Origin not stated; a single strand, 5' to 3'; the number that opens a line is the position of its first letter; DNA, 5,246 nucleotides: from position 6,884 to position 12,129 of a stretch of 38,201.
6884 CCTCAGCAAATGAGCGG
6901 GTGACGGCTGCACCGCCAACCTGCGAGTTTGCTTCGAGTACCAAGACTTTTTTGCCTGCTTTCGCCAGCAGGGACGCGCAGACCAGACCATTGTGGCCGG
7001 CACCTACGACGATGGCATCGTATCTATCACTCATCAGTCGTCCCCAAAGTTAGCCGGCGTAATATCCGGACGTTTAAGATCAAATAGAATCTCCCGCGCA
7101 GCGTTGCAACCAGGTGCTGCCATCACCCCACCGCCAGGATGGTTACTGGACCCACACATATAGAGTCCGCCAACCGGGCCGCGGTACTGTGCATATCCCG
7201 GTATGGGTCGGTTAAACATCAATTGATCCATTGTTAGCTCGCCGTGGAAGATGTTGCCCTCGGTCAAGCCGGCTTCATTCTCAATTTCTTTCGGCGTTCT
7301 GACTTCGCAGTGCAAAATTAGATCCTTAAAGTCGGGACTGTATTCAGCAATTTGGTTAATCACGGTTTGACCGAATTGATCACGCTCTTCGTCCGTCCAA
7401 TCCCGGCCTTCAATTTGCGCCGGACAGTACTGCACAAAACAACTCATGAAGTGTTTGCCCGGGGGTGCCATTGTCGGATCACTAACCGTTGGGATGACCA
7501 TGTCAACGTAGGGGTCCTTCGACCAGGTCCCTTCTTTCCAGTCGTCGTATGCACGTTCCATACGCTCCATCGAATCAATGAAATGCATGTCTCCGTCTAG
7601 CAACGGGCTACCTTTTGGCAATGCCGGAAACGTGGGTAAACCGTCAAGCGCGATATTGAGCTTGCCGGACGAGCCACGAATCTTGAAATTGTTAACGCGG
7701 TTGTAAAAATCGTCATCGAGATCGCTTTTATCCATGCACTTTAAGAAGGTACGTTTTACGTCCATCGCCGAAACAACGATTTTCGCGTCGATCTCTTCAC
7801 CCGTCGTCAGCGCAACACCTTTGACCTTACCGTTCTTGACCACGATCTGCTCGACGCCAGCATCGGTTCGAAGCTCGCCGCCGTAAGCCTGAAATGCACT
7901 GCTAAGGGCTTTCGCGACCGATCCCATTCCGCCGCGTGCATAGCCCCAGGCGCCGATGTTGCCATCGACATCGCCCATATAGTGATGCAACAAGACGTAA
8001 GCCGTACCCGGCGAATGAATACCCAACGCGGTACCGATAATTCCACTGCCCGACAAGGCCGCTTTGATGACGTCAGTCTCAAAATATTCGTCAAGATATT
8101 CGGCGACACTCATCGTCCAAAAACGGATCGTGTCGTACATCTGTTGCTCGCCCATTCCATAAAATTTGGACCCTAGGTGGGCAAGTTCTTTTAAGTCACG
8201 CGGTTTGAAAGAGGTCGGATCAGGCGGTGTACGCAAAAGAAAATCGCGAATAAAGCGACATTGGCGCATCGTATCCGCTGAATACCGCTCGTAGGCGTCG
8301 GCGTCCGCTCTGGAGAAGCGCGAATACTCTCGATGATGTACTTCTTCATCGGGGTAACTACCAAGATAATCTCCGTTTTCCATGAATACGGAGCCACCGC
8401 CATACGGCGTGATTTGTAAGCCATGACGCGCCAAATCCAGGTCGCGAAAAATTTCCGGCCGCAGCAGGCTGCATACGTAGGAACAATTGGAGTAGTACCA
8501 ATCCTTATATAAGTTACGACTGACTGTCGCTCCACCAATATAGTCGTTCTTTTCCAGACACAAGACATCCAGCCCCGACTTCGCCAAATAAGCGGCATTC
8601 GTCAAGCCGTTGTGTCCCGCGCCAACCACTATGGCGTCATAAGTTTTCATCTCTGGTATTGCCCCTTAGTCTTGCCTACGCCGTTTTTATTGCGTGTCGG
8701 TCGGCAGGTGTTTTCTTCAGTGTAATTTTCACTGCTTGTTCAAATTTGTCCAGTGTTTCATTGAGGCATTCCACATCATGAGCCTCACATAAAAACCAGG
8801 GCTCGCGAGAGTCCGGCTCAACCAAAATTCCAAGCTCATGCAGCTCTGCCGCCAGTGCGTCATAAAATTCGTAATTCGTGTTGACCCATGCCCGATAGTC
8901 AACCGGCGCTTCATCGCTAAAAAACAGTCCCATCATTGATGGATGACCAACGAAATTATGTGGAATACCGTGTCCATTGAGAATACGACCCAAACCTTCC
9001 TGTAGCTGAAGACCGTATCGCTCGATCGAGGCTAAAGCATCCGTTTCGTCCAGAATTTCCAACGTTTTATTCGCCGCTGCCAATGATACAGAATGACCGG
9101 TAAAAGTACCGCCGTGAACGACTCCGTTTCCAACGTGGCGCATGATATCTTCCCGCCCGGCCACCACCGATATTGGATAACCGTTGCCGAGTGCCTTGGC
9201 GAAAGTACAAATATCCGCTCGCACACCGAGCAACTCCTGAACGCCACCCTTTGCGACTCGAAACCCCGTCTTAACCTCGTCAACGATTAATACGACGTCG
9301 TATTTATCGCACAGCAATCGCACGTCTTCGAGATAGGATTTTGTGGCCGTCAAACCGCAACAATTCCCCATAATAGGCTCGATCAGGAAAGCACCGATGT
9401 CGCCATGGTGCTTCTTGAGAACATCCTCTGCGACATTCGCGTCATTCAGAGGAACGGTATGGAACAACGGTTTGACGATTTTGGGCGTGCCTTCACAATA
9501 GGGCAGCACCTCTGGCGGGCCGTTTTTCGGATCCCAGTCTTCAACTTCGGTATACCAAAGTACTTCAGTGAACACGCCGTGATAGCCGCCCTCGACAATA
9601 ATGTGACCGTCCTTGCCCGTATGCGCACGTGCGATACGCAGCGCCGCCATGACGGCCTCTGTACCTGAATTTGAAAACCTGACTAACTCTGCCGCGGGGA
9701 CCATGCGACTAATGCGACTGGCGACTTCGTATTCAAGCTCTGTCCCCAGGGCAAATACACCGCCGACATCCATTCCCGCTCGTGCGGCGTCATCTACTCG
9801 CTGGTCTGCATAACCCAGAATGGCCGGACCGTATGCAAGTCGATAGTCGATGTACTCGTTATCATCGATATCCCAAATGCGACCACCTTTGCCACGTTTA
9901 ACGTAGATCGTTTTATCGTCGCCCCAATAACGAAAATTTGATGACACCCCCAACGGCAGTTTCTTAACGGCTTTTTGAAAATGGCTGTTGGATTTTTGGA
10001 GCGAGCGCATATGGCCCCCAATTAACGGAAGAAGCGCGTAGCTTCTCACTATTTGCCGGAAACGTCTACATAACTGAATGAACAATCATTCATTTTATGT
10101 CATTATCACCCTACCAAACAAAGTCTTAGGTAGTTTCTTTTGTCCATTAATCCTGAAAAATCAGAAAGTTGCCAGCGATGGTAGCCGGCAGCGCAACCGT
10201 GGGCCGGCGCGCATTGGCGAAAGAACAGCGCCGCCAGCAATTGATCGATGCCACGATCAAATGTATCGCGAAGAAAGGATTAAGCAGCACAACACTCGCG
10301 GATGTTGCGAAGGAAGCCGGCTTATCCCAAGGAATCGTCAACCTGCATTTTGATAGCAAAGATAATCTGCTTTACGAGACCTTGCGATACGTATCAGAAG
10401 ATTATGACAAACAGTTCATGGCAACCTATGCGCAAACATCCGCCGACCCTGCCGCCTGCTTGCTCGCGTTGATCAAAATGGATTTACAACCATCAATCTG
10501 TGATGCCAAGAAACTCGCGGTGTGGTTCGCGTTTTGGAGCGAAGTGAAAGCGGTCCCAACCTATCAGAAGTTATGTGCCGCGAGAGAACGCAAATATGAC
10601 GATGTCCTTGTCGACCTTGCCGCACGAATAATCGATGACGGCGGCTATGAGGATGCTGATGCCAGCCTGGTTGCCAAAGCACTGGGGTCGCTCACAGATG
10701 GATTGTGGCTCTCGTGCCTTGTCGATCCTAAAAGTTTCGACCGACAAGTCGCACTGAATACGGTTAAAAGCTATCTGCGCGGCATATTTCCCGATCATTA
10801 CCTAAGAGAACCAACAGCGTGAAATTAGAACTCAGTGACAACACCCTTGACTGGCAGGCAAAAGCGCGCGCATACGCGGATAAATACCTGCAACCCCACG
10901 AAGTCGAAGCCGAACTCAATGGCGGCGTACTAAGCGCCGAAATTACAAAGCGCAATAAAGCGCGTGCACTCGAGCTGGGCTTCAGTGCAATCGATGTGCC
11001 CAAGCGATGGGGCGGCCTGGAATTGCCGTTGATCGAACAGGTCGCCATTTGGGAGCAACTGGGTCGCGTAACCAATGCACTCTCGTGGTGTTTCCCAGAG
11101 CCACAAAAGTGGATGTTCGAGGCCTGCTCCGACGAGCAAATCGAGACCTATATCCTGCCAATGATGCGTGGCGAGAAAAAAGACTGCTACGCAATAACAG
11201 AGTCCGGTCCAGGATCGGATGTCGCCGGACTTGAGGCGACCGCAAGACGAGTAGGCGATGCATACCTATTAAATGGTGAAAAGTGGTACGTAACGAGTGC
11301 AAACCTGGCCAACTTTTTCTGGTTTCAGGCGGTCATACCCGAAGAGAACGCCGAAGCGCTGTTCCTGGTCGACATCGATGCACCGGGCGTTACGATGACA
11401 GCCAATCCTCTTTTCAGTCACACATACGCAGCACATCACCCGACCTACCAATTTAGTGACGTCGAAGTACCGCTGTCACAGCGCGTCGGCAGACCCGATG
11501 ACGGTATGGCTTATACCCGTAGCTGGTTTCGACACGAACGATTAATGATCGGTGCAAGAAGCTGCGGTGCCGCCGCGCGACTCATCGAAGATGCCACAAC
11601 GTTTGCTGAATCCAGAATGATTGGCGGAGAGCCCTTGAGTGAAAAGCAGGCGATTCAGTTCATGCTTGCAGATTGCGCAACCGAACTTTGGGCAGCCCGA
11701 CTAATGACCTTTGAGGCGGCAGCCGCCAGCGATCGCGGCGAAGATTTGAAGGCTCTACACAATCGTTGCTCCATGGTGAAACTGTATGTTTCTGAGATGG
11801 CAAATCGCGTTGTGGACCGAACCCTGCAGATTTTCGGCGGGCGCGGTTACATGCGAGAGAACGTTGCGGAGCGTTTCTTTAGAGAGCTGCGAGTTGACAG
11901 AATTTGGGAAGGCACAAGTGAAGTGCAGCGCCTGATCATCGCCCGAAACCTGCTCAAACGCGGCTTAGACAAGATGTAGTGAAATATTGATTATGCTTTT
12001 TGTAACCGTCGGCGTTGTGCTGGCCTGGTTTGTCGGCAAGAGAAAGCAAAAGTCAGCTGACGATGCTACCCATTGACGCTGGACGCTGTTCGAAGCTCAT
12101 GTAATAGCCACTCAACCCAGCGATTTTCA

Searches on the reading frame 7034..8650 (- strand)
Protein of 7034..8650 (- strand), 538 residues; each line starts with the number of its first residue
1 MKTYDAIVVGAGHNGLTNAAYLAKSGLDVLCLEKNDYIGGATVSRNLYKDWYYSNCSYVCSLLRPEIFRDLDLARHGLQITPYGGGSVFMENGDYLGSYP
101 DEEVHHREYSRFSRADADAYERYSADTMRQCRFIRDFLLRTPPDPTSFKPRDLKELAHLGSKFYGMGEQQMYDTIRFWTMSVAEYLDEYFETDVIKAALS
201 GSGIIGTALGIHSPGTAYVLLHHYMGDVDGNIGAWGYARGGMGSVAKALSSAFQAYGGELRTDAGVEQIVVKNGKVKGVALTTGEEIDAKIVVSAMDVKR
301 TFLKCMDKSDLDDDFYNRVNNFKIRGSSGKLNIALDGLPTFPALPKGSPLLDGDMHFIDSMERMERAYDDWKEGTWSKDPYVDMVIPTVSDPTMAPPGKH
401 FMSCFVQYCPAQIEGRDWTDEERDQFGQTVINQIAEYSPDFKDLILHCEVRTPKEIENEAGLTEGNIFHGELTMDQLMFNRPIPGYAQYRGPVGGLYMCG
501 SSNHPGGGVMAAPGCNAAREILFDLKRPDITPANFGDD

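Call 55: search_protein_families(library=pfam, proteins=[window:7034-8650:-], max_evalue=0.00001)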
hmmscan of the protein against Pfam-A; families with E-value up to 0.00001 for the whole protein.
window:7034-8650:- (538 aa): 4 families
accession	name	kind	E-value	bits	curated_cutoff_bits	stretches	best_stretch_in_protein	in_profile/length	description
PF01266.30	DAO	-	1.9e-14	54.4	27.9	1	5-144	1-95/353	FAD dependent oxidoreductase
PF01593.30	Amino_oxidase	-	2.3e-10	40.8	19.8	1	15-339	3-295/443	Flavin containing amine oxidoreductase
PF13450.12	NAD_binding_8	-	3.1e-09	37.4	21.9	1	8-47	1-40/68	NAD(P)-binding Rossmann-like domain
PF00890.30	FAD_binding_2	-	1.2e-06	28.4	20.4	0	5-43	1-39/414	FAD binding domain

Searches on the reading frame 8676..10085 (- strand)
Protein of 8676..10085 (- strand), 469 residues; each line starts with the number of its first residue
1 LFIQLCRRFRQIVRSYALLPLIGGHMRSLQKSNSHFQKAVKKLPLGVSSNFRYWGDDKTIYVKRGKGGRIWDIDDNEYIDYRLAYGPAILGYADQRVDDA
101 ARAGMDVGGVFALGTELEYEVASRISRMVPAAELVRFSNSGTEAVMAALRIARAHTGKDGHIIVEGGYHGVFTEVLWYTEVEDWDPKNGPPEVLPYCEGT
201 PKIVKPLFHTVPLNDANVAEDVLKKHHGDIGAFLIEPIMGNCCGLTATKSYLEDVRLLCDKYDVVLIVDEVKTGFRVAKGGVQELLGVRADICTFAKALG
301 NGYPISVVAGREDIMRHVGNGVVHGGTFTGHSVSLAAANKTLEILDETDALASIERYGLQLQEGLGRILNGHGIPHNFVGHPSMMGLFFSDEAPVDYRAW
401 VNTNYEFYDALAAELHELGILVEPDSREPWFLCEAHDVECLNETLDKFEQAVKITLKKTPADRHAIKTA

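Call 55: search_protein_families(library=pfam, proteins=[window:8676-10085:-], max_evalue=0.00001)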
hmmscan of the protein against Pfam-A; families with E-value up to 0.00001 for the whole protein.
window:8676-10085:- (469 aa): 1 family
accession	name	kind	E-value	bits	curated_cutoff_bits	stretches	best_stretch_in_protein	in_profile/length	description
PF00202.27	Aminotran_3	-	8e-58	196.5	30.5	1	59-426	10-375/403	Aminotransferase class-III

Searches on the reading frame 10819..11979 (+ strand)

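Call 55: search_protein_families(library=pfam, proteins=[window:10819-11979:+], max_evalue=0.00001)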
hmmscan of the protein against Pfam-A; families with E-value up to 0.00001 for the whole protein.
window:10819-11979:+ (386 aa): 5 families
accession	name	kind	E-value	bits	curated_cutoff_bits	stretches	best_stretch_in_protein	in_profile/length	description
PF00441.29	Acyl-CoA_dh_1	-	1.5e-43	148.9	22.4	1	227-379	1-150/150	Acyl-CoA dehydrogenase, C-terminal domain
PF08028.16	Acyl-CoA_dh_2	-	9.3e-20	71.7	22.7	1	242-367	1-133/134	Acyl-CoA dehydrogenase, C-terminal domain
PF02770.24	Acyl-CoA_dh_M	-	3.3e-14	53.3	33.3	1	123-196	1-78/97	Acyl-CoA dehydrogenase, middle domain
PF02771.21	Acyl-CoA_dh_N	-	3.3e-10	40.8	22.9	1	10-119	5-113/113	Acyl-CoA dehydrogenase, N-terminal domain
PF22924.1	ACOX_C_alpha1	-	1.9e-07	31.5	27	1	299-379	89-169/169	Acyl-CoA oxidase, C-alpha1 domain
